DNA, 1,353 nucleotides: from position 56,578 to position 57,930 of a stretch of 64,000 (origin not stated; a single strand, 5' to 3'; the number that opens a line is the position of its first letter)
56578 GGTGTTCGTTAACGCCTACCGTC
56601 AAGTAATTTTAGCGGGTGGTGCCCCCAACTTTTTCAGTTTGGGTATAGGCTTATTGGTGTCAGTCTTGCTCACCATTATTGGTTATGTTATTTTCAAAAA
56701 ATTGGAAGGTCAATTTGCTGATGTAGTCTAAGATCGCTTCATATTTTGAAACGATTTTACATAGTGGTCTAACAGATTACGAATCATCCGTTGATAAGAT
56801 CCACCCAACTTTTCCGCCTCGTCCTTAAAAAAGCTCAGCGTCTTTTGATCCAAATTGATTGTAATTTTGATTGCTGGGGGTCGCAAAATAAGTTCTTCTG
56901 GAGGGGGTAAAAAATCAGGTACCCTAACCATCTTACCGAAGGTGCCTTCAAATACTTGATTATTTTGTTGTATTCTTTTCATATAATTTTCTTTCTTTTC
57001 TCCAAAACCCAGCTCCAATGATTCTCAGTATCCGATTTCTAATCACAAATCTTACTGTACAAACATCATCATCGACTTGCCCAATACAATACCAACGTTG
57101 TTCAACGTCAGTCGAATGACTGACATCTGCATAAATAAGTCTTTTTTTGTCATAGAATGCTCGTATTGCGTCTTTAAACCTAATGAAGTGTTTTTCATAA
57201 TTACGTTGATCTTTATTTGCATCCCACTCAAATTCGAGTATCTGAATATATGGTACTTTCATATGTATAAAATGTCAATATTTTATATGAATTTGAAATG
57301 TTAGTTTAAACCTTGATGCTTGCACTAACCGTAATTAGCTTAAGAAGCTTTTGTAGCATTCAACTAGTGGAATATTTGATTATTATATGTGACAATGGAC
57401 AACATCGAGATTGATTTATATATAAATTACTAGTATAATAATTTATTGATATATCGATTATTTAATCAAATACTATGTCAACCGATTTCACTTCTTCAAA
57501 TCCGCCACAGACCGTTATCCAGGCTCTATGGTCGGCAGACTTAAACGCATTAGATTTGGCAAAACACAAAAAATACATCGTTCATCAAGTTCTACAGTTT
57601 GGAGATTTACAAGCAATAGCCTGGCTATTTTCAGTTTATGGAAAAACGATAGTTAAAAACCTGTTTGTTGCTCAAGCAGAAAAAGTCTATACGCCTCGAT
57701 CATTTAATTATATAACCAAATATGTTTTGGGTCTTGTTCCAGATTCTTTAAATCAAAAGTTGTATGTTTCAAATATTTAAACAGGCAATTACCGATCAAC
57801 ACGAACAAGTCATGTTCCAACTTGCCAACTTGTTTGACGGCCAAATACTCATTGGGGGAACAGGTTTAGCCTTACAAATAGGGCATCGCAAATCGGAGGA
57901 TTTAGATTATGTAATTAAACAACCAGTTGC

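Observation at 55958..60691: Wzm/Wzt ABC exporter genes separated by about 1.7 kb containing two TA modules, with a third TA module immediately downstream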

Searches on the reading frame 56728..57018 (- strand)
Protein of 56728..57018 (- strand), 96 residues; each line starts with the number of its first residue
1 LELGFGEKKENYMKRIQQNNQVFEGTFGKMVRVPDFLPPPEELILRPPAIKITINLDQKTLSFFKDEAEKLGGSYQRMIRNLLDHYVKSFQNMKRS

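Call 3: search_protein_families(library=pfam, proteins=[window:56728-57018:-], max_evalue=0.01)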
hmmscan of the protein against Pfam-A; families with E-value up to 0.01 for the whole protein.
window:56728-57018:- (96 aa): 2 families
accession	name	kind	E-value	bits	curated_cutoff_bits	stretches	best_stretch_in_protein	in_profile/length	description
PF14384.12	BrnA_antitoxin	-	0.0018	19.1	26.1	1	30-87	14-68/68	BrnA antitoxin of type II toxin-antitoxin system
PF12441.14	CopG_antitoxin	-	0.0077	17.4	28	0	45-84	38-77/79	CopG antitoxin of type II toxin-antitoxin system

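Call 4: search_protein_families(library=ncbifam, proteins=[window:56728-57018:-], max_evalue=0.01)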
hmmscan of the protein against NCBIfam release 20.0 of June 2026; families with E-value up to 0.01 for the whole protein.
window:56728-57018:- (96 aa): 0 families

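Call 56: search_protein_families(library=padloc, proteins=[window:56728-57018:-], max_evalue=0.01)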
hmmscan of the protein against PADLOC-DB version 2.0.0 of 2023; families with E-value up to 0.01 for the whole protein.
window:56728-57018:- (96 aa): 0 families

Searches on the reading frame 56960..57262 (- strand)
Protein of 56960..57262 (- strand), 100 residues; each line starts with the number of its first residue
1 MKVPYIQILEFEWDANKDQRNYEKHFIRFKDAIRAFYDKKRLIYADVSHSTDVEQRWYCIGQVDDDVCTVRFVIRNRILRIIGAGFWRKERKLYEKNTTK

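Call 3: search_protein_families(library=pfam, proteins=[window:56960-57262:-], max_evalue=0.01)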
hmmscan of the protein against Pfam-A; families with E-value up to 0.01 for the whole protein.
window:56960-57262:- (100 aa): 1 family
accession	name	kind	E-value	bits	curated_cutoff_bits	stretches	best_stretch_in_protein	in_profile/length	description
PF04365.19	BrnT_toxin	-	3.1e-18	66.3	34.5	1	13-87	1-73/77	Ribonuclease toxin, BrnT, of type II toxin-antitoxin system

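Call 4: search_protein_families(library=ncbifam, proteins=[window:56960-57262:-], max_evalue=0.01)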
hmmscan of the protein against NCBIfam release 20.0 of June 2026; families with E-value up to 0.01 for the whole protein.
window:56960-57262:- (100 aa): 0 families

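Call 56: search_protein_families(library=padloc, proteins=[window:56960-57262:-], max_evalue=0.01)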
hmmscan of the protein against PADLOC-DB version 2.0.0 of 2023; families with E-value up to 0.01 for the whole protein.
window:56960-57262:- (100 aa): 0 families

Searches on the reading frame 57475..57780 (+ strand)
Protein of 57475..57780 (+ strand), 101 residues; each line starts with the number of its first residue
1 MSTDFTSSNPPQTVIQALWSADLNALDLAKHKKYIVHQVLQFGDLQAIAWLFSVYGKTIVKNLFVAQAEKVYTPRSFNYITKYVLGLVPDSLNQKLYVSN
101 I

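Call 3: search_protein_families(library=pfam, proteins=[window:57475-57780:+], max_evalue=0.01)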
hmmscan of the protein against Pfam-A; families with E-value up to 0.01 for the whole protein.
window:57475-57780:+ (101 aa): 1 family
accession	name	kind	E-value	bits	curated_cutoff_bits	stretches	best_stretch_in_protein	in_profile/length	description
PF21956.1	DUF6922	-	1.4e-11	44.1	27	1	17-62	5-50/52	Family of unknown function (DUF6922)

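Call 4: search_protein_families(library=ncbifam, proteins=[window:57475-57780:+], max_evalue=0.01)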
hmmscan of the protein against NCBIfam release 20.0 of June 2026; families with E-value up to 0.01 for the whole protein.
window:57475-57780:+ (101 aa): 0 families

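Call 56: search_protein_families(library=padloc, proteins=[window:57475-57780:+], max_evalue=0.01)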
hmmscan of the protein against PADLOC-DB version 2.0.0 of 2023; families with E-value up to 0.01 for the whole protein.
window:57475-57780:+ (101 aa): 0 families

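Call 58: find_homologous_proteins(query=window:57475-57780:+, max_evalue=0.00001)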
Query window:57475-57780:+ (101 aa): 4 proteins with E <= 0.00001 among 6 candidates.
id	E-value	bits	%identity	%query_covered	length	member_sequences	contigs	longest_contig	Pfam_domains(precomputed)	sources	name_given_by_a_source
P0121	3.6e-57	208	95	100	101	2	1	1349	PF21956.2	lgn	-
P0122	3.4e-46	173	79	100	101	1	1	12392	PF21956.2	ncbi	-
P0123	8.0e-45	169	78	96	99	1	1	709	PF21956.2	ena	-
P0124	7.4e-42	159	69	100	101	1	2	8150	PF21956.2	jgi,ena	-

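Call 59: find_encoding_contigs(protein=P0122, flank=8000, max_places=3)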
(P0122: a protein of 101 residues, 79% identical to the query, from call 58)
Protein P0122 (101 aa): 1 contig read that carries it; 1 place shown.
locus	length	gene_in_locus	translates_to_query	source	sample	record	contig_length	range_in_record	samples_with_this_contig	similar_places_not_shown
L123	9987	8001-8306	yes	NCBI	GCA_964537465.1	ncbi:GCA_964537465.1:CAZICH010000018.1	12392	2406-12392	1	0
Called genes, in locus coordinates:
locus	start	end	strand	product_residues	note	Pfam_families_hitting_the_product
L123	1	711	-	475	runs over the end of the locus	-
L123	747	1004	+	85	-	PF00483:NTP_transferase (weak), PF12804:NTP_transf_3 (weak)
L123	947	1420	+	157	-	PF00483:NTP_transferase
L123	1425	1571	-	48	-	-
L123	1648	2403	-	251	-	-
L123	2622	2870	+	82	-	-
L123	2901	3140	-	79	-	-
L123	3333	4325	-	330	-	-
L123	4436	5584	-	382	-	-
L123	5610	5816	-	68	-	-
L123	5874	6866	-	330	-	-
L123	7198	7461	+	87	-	-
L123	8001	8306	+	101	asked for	PF21956:DUF6922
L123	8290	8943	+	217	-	PF08843:AbiEii (weak)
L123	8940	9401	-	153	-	PF02709:Glyco_transf_7C (weak)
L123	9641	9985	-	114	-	?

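Call 60: find_encoding_contigs(protein=P0124, flank=8000, max_places=3)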
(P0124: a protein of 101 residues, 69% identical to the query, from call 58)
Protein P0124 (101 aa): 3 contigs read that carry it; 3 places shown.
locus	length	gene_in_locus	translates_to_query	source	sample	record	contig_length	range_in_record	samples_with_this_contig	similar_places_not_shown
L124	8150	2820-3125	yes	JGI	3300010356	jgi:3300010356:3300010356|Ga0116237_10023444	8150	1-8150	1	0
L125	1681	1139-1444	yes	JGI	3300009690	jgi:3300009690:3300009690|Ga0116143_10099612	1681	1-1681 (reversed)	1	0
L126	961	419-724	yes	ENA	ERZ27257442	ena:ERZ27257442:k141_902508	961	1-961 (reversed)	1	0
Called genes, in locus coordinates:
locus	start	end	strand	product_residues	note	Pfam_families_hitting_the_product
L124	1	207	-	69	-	?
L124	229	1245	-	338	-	-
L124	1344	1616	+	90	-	-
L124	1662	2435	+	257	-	PF01061:ABC2_membrane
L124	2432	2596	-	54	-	-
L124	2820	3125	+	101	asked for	PF21956:DUF6922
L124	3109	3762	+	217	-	PF08843:AbiEii (faint)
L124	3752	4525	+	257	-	PF00005:ABC_tran, PF13304:AAA_21 (faint)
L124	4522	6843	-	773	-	-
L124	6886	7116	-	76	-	-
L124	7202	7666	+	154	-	-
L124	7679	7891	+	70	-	-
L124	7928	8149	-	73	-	?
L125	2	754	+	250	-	?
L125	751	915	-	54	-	-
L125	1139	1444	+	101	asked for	PF21956:DUF6922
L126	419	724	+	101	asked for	PF21956:DUF6922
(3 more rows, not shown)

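Call 61: find_encoding_contigs(protein=P0121, flank=3000, max_places=2)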
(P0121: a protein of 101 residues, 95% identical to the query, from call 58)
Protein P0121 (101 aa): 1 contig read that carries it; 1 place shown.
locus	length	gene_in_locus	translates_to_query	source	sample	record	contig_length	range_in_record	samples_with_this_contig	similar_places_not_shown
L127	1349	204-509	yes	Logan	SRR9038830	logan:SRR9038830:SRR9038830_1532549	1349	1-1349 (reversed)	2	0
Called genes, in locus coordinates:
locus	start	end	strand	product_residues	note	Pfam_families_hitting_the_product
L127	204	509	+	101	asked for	PF21956:DUF6922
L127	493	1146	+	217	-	PF08843:AbiEii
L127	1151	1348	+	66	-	?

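Call 66: find_homologous_proteins(query=A5, max_evalue=0.000001)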
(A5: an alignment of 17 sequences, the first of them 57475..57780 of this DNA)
Query A5 (17 sequences) (101 aa, profile of the alignment): 34 proteins with E <= 0.000001 among 431 candidates.
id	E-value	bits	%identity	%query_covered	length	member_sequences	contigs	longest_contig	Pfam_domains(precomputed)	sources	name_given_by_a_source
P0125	1.9e-32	129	31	92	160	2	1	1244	PF21956.2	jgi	-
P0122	3.8e-32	128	79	100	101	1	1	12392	PF21956.2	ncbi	-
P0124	1.6e-31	126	69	100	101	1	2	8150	PF21956.2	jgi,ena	-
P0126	2.7e-31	125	37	90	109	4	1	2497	PF21956.2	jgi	-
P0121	4.4e-31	125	95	100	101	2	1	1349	PF21956.2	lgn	-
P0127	9.9e-31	123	40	87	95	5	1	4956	PF21956.2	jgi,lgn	jgi:hypothetical protein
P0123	1.6e-30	123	78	96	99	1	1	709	PF21956.2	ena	-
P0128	5.3e-30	121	38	87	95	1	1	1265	PF21956.2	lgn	-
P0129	5.4e-30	121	40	88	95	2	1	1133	PF21956.2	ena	-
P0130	7.9e-30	121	52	76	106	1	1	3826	PF21956.2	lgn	-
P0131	1.1e-29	120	42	92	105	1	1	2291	PF21956.2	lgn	-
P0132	5.7e-29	118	33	89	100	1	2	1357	PF21956.2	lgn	-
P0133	1.1e-28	117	35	92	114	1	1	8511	PF21956.2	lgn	-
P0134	1.3e-28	117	33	89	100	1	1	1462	PF21956.2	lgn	-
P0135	1.4e-28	117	40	89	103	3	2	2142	PF21956.2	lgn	-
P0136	2.0e-28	116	33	90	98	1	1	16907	PF21956.2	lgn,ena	-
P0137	2.3e-28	116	33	90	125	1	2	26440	PF21956.2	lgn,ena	-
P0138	3.4e-28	115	32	89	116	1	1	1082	PF21956.2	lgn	-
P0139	3.5e-27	112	35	90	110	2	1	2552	PF21956.2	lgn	-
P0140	2.2e-26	110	43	93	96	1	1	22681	PF21956.2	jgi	-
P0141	6.4e-26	108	29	74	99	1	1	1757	PF21956.2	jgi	jgi:hypothetical protein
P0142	1.0e-24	104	39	70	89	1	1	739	PF21956.2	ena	-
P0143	4.2e-24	102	29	74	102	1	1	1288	PF21956.2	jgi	jgi:hypothetical protein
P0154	1.3e-7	49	36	55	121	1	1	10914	PF21956.2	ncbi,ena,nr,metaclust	ncbi:MAG: hypothetical protein UY10_C0032G0001 [Microgenomates group bacterium GW2011_GWA2_47_8]|nr:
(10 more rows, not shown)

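Call 77: predict_structure(alignment_id=A6)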
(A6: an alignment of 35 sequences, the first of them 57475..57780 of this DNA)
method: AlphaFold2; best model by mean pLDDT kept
length: 101 residues; sequences in the alignment: 35
mean_pLDDT: 89.5   pTM: 0.82
mean pLDDT of the five models: 89.5, 83.2, 82.2, 80.7, 78.5
residues with pLDDT >= 90: 65; 70-90: 33; 50-70: 3; < 50: 0
segments of 3 or more residues with pLDDT < 50: none
pLDDT, mean of each block of 10 residues (from residue 1): 78 87 86 94 93 95 94 92 89 88 57
secondary structure, 60 per line:
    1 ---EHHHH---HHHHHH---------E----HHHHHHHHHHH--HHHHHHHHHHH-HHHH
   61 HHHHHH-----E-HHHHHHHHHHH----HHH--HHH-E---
elements in order: H5-8 H12-17 H32-42 H45-55 H57-66 H74-84

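Call 80: fold_search(model_id=the predicted structure, library=pdb)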
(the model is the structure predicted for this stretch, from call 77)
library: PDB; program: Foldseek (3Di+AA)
matches with E <= 10: 15; with E <= 0.001: 0
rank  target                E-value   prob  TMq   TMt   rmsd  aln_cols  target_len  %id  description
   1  2cc1                  3.7e+00  0.06  0.24  0.11   7.2        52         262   21  Crystal structure of the class A beta-lactamase from Mycobacterium fortuitum (released 2006-01-13)
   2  3q0m_A                4.4e+00  0.05  0.26  0.10   8.6        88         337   15  Crystal structure of the PUMILIO-homology domain from Human PUMILIO1 in complex with p38alpha NREb (released 2011-03-16)
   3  8ioi_A                6.4e+00  0.03  0.23  0.14  12.0        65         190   12  Crystal Structure of PadR- family transcriptional regulator Rv1176c from Mycobacterium tuberculosis H37Rv. (released 2024-03-13)
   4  5kl8_A                7.3e+00  0.04  0.24  0.09   7.4        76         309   12  Crystal structure of the Pumilio-Nos-CyclinB RNA complex (released 2016-08-17)
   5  3q0o_B                7.3e+00  0.03  0.23  0.08   8.4        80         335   14  Crystal structure of the PUMILIO-homology domain from Human PUMILIO1 in complex with erk2 NRE (released 2011-03-16)
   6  1m8w_A                7.3e+00  0.03  0.24  0.08   8.8        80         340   12  CRYSTAL STRUCTURE OF THE PUMILIO-HOMOLOGY DOMAIN FROM HUMAN PUMILIO1 IN COMPLEX WITH NRE1-19 RNA (released 2002-09-25)
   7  2xfs_B                7.7e+00  0.04  0.26  0.08   7.0        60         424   12  Structural and mechanistic studies on a cephalosporin esterase from the clavulanic acid biosynthesis pathway (released 2011-06-29)
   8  5wft                  7.7e+00  0.02  0.28  0.26   8.3        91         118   13  PelB 319-436 from Pseudomonas aeruginosa PAO1 (released 2017-10-04)
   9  4aln_A                7.7e+00  0.01  0.12  0.06  10.7        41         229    5  Crystal structure of S. aureus FabI (P32) (released 2012-05-09)
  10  6py0_A                8.2e+00  0.02  0.23  0.23  10.3       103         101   13  Crystal Structure of mouse Serum Amyloid A3 (SAA3) bound with Retinol (released 2019-08-28)
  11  6cfc                  9.3e+00  0.02  0.23  0.06  10.1        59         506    5  Crystal structure of soluble lytic transglycosylase Cj0843 of Campylobacter jejuni in complex with Bulgecin A (released 2018-05-30)
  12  1got_A                9.3e+00  0.02  0.26  0.11  11.3        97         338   11  HETEROTRIMERIC COMPLEX OF A GT-ALPHA/GI-ALPHA CHIMERA AND THE GT-BETA-GAMMA SUBUNITS (released 1997-03-12)
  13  3d9k_B                9.3e+00  0.01  0.20  0.16  10.6        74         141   16  Snapshots of the RNA processing factor SCAF8 bound to different phosphorylated forms of the Carboxy-Terminal Domain of (released 2008-06-10)
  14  7cff                  9.9e+00  0.01  0.13  0.10  15.5        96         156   14  Structure of the thermostabilized transmembrane domain of the bacterial CNNM/CorC family Mg2+ transporter in complex wit (released 2021-02-24)
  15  4aln_F                9.9e+00  0.01  0.13  0.07  13.6        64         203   11  Crystal structure of S. aureus FabI (P32) (released 2012-05-09)
